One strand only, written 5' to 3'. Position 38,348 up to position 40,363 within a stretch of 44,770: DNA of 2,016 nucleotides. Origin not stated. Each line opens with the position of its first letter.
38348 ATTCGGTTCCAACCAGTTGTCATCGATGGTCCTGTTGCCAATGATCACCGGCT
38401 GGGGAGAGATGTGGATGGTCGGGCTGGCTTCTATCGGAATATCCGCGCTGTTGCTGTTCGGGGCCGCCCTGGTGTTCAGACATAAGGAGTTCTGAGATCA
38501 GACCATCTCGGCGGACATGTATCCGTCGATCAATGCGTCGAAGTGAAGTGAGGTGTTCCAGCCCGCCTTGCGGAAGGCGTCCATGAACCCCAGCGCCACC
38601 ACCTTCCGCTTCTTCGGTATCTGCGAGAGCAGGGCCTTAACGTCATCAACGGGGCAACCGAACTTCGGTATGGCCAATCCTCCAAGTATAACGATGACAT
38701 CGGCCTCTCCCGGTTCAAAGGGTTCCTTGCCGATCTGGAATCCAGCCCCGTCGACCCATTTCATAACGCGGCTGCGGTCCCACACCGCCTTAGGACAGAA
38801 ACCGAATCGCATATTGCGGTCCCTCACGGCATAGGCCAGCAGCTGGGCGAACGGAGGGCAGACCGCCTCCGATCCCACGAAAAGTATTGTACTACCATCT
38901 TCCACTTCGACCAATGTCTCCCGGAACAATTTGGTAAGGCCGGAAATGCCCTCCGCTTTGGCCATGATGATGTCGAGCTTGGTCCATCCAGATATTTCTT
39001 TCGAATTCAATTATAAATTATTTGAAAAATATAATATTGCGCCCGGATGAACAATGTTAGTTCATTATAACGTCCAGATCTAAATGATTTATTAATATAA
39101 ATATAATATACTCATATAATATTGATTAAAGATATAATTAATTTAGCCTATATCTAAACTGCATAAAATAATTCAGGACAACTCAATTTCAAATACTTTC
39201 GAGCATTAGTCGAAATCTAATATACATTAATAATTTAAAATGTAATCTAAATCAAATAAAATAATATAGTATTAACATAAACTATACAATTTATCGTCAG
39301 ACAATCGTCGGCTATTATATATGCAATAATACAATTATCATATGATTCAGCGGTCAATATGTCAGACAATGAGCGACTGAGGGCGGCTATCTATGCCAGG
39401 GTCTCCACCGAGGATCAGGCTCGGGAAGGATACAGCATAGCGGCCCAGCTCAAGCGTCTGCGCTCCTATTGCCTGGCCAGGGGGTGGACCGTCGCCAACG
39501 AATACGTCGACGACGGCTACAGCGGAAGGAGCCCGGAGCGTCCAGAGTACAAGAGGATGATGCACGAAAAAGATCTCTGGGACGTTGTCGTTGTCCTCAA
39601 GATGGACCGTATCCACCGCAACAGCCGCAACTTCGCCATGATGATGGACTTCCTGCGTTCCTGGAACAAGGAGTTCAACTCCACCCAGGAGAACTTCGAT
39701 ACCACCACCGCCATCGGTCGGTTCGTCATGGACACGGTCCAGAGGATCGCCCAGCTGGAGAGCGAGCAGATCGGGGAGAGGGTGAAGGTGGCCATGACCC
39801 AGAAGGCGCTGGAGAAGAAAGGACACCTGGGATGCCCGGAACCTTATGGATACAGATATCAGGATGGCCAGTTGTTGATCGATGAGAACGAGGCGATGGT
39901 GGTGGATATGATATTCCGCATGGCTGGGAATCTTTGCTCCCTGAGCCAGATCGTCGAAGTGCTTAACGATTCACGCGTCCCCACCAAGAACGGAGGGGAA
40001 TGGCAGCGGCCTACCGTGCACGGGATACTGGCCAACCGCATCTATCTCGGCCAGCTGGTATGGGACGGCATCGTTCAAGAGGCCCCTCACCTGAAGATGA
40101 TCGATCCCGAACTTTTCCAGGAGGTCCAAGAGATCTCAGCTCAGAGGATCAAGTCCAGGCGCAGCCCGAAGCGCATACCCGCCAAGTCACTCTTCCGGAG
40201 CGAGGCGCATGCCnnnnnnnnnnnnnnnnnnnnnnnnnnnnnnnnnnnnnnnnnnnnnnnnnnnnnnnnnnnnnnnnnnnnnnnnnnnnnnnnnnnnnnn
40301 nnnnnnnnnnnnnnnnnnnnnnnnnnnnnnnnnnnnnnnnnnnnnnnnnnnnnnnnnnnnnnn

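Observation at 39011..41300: Translationally coupled pair of short two-domain serine recombinases, bracketed by a 15-nt direct repeat and extreme AT-rich DNA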

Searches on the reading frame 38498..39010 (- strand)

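Call 18: search_protein_families(library=pfam, proteins=[window:38498-39010:-], max_evalue=0.01)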
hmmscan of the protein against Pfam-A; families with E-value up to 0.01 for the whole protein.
window:38498-39010:- (170 aa): 1 family
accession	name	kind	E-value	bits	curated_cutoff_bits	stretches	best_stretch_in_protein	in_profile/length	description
PF09897.14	DUF2124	-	7.8e-36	123.5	27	1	21-165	2-140/141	Uncharacterized protein conserved in archaea (DUF2124)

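Call 75: search_protein_families(library=padloc, proteins=[window:38498-39010:-], max_evalue=0.001)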
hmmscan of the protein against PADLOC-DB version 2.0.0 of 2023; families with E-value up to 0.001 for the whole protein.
window:38498-39010:- (170 aa): 0 families

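Call 94: search_protein_families(library=ncbifam, proteins=[window:38498-39010:-], max_evalue=0.001)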
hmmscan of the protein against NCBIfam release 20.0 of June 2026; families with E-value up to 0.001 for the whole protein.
window:38498-39010:- (170 aa): 0 families

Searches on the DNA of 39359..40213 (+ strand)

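Call 48: search_rna_families(sources=[L081, L089, L087, L083, L086], threshold=evalue, max_evalue=0.01)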
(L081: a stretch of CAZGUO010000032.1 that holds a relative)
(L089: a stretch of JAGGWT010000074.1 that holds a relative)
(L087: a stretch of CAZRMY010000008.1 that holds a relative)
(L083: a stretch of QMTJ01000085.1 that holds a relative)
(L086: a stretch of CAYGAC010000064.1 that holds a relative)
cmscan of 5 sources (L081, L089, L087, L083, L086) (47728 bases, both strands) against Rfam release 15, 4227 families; matches with E-value up to 0.01: 1.
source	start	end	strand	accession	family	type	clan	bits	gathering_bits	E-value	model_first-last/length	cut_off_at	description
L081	3407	3491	-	RF00005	tRNA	Gene; tRNA;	CL00001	57.6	29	6.2e-10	1-71/71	no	tRNA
